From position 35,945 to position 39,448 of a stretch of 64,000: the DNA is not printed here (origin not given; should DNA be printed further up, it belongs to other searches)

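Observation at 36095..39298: M1-peptidase-like domain with a disabled zinc site fused to an Omp85-type beta-barrel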

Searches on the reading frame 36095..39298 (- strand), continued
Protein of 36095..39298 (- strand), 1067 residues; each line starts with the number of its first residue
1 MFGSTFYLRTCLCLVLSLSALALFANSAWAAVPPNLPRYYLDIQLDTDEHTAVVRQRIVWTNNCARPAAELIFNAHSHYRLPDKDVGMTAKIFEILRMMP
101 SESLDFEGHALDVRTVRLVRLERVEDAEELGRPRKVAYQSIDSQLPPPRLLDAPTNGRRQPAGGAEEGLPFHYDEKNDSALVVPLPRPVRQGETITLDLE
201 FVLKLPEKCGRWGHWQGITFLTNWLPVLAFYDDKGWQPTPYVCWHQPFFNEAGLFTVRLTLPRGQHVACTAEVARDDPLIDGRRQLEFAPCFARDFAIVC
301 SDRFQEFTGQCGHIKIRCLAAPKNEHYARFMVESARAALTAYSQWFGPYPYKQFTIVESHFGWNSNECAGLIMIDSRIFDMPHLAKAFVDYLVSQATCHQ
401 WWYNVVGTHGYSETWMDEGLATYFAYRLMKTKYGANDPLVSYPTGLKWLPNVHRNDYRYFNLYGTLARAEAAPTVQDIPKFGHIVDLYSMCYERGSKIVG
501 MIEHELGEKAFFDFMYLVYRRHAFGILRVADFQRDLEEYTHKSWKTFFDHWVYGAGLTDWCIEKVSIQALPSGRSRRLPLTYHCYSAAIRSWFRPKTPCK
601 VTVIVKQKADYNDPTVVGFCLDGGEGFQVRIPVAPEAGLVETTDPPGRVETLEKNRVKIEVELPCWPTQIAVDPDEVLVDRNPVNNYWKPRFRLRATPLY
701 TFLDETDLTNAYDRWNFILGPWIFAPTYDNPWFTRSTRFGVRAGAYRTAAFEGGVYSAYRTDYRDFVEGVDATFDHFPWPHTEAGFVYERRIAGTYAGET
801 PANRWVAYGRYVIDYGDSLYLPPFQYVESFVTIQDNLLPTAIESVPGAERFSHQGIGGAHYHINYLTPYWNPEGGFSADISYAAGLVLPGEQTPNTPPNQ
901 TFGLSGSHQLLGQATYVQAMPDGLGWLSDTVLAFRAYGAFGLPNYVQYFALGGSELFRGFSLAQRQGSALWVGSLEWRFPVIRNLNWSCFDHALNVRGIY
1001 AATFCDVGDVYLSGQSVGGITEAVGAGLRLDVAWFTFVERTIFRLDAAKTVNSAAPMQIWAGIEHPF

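Call 27: find_encoding_contigs(protein=P0033, flank=10000, max_places=2)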
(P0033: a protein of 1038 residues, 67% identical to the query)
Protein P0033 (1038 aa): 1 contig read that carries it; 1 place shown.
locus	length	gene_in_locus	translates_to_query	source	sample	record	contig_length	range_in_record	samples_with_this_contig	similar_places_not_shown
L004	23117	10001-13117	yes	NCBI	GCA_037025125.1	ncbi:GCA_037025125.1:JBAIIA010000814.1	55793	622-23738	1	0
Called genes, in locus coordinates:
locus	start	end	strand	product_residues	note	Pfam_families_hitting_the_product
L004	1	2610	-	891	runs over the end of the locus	PF02629:CoA_binding, PF13380:CoA_binding_2, PF13607:Succ_CoA_lig, PF19045:Ligase_CoA_2, PF13549:ATP-grasp_5, PF13302:Acetyltransf_3, PF00583:Acetyltransf_1, PF13508:Acetyltransf_7 (weak)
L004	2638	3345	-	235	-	-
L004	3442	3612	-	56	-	PF07927:HicA_toxin (weak)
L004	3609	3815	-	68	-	-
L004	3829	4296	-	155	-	PF00582:Usp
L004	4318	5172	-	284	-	PF01063:Aminotran_4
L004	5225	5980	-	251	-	PF00005:ABC_tran, PF13304:AAA_21 (faint), PF13401:AAA_22 (faint)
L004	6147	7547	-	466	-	PF12704:MacB_PCD (faint), PF02687:FtsX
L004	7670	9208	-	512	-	PF01336:tRNA_anti-codon (faint), PF00152:tRNA-synt_2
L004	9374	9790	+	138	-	-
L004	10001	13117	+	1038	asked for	PF01433:Peptidase_M1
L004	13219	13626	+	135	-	PF00903:Glyoxalase, PF22677:Ble-like_N (faint), PF13669:Glyoxalase_4 (weak), PF18029:Glyoxalase_6 (weak)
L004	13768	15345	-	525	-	PF02310:B12-binding (weak), PF04055:Radical_SAM, PF13282:DUF4070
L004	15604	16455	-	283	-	PF12773:DZR (faint), PF13248:Zn_ribbon_3 (faint), PF13828:DUF4190 (weak)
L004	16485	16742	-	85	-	-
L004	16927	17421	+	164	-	PF02580:Tyr_Deacylase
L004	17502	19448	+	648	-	PF00324:AA_permease, PF13520:AA_permease_2, PF00324:AA_permease, PF13520:AA_permease_2, PF13906:AA_permease_C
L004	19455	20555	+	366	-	PF02746:MR_MLE_N, PF13378:MR_MLE_C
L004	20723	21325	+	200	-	PF07638:Sigma70_ECF, PF08281:Sigma70_r4_2 (weak)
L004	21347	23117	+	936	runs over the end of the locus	PF00069:Pkinase, PF07714:PK_Tyr_Ser-Thr, PF00515:TPR_1 (faint), PF07719:TPR_2 (faint), PF13374:TPR_10 (faint), PF13424:TPR_12 (faint), PF13181:TPR_8 (faint)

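Call 31: predict_structure(alignment_id=A1)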
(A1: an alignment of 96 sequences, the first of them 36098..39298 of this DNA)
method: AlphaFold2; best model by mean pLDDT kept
length: 1067 residues; sequences in the alignment: 96
mean_pLDDT: 86.5   pTM: 0.85
mean pLDDT of the five models: 86.5, 86.2, 84.8, 84.7, 83.9
residues with pLDDT >= 90: 644; 70-90: 292; 50-70: 72; < 50: 59
segments of 3 or more residues with pLDDT < 50: 1-4, 25-30, 129-163, 574-578, 581-584, 900-903
pLDDT, mean of each block of 10 residues (from residue 1): 55 78 55 82 97 97 94 96 89 85 90 95 59 38 39 40 65 95 96 95 95 95 95 95 90 96 96 95 95 95 97 96 95 98 94 96 88 92 90 96 93 95 96 89 81 88 90 94 90 96 95 96 93 97 95 93 94 53 52 75 92 91 87 89 91 93 93 91 92 91 82 93 75 74 92 93 88 91 92 82 90 74 86 86 83 87 87 91 78 53 66 93 86 95 89 89 91 95 83 85 96 91 94 71 90 91 68
secondary structure, 60 per line:
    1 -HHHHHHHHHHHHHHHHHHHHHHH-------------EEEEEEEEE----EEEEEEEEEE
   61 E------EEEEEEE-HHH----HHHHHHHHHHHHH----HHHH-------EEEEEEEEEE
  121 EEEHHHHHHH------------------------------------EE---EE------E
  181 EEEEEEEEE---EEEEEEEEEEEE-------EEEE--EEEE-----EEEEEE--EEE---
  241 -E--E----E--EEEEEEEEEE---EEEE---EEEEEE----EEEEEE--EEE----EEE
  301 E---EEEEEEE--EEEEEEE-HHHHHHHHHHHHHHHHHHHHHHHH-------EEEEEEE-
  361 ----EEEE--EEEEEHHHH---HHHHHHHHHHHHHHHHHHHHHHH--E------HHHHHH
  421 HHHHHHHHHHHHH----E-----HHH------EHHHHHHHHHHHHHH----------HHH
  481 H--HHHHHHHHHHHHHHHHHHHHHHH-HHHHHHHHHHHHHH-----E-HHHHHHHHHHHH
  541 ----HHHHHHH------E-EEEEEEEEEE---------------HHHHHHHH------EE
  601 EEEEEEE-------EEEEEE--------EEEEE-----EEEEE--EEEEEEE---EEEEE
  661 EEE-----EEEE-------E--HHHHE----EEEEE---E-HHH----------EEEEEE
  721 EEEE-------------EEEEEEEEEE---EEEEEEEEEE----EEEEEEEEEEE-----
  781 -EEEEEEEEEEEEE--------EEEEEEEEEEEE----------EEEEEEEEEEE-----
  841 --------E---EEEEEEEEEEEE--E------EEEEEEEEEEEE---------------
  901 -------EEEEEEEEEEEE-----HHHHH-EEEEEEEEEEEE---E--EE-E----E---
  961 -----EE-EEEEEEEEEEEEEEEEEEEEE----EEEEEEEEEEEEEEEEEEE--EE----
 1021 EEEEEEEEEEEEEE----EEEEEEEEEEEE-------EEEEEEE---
elements in order (helices of 4 or more, strands of 3 or more residues): H2-24 E38-46 E51-61 E68-74 H83-95 H100-103 E111-123 H124-130 E180-189 E193-204 E212-215 E218-221 E227-232 E235-237 E253-262 E266-269 E273-278 E283-288 E291-293 E298-301 E305-311 E314-320 H322-345 E353-359 E365-368 E371-375 H376-379 H383-405 H415-433 H454-467 H478-481 H484-506 H508-521 H529-540 H545-551 E560-569 H585-592 E599-607 E615-620 E629-633 E639-643 E646-652 E656-663 E669-672 H683-686 E692-696 E715-724 E738-747 E751-760 E765-775 E782-794 E803-814 E825-835 E853-864 E874-885 E908-919 H925-929 E931-942 E969-989 E994-1012 E1021-1034 E1039-1050 E1058-1064
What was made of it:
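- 39209..39298 (-): Sec signal peptide, residues 1-30, with an AWA|A cleavage motif. Sequence inspection; modelled as an N-terminal helix 2-24 in call 31.
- On Omp85 superfamily: Residues 560-672 are modelled as a beta sandwich (call 31).
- Checked: Residues 560-672 are modelled as an all-beta sandwich (call 31).
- AF2 model pLDDT 86.5, pTM 0.85 (call 31).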

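Call 33: fold_search(model_id=the predicted structure, library=pdb)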
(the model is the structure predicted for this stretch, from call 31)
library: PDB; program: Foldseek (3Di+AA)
matches with E <= 10: 597; with E <= 0.001: 257
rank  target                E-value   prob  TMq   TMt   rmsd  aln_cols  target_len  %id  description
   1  5mj6_A                6.0e-24  1.00  0.37  0.45   8.6       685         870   13  Ligand-induced conformational change of Insulin-regulated aminopeptidase: insights on catalytic mechanism and active s (released 2017-04-05)
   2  2yd0_A                3.3e-23  1.00  0.38  0.47   7.5       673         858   14  Crystal structure of the soluble domain of human endoplasmic reticulum aminopeptidase 1 ERAP1 (released 2011-04-13)
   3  8cgp_B                3.8e-23  1.00  0.39  0.48   7.9       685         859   13  Insulin regulated aminopeptidase (IRAP) in complex with an allosteric aryl sulfonamide inhibitor (released 2024-01-31)
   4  6t6r                  4.0e-23  1.00  0.38  0.47   7.4       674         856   14  Human endoplasmic reticulum aminopeptidase 1 (ERAP1) in complex with (4aR,5S,6R,8S,8aR)-5-(2-(Furan-3-yl)ethyl)-8-hydrox (released 2020-03-18)
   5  7z28_A                4.8e-23  1.00  0.39  0.47   7.0       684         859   14  High-resolution crystal structure of ERAP1 with bound bestatin analogue inhibitor (released 2022-07-27)
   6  9gjn_A                5.6e-23  1.00  0.38  0.46   7.2       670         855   14  ERAP1 in complex with 1-[2-(3-oxo-3,4-dihydro-2H-1,4-benzothiazin-4-yl)acetamido]cyclohexane-1-carboxylic acid (released 2025-01-22)
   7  9gjs                  5.8e-23  1.00  0.38  0.47   7.0       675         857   14  ERAP1 in complex with 1-[2-(6-bromo-3-oxo-3,4-dihydro-2H-1,4-benzoxazin-4-yl)acetamido]-4,4-difluorocyclohexane-1-carbox (released 2025-01-22)
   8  4e36_A                6.4e-23  1.00  0.38  0.46   8.5       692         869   12  Crystal structure of the human Endoplasmic Reticulum Aminopeptidase 2 variant N392K (released 2012-08-29)
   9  5mj6_B                7.4e-23  1.00  0.38  0.46   9.7       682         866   12  Ligand-induced conformational change of Insulin-regulated aminopeptidase: insights on catalytic mechanism and active s (released 2017-04-05)
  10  6m8p_A                7.7e-23  1.00  0.39  0.47   6.3       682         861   13  Human ERAP1 bound to phosphinic pseudotripeptide inhibitor DG013 (released 2019-12-18)
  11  5ab0_C                1.1e-22  1.00  0.39  0.46   7.2       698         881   12  Crystal structure of aminopeptidase ERAP2 with ligand (released 2015-09-30)
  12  4e36_B                1.1e-22  1.00  0.37  0.46   7.8       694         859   12  Crystal structure of the human Endoplasmic Reticulum Aminopeptidase 2 variant N392K (released 2012-08-29)
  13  9gk6                  1.6e-22  1.00  0.38  0.47   6.8       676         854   14  ERAP1 in complex with 1-[2-(6-chloro-3-oxo-3,4-dihydro-2H-1,4-benzothiazin-4-yl)acetamido]cyclohexane-1-carboxylic acid (released 2025-01-22)
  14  6ea4_A                1.7e-22  1.00  0.39  0.46   6.6       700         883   12  ERAP2 bound to Aryl Sulfonamide Uncompetitive Inhibitor (released 2019-12-18)
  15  3se6_B                1.9e-22  1.00  0.38  0.47   6.8       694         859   12  Crystal structure of the human Endoplasmic Reticulum Aminopeptidase 2 (released 2011-12-21)
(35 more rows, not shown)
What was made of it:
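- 38339..39208 (-): M1 domain I (N-terminal beta domain, residues 31-320). It includes a variable low-confidence insert at 129-163. calls 31, 33 (Foldseek to IRAP/ERAP1/ERAP2, best E=6e-24, about 680 aligned columns)
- On Peptidase family M1: Foldseek to IRAP/ERAP1/ERAP2, best E=6e-24, about 680 columns (call 33).
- Foldseek to IRAP/ERAP1/ERAP2, best E=6e-24 (call 33).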
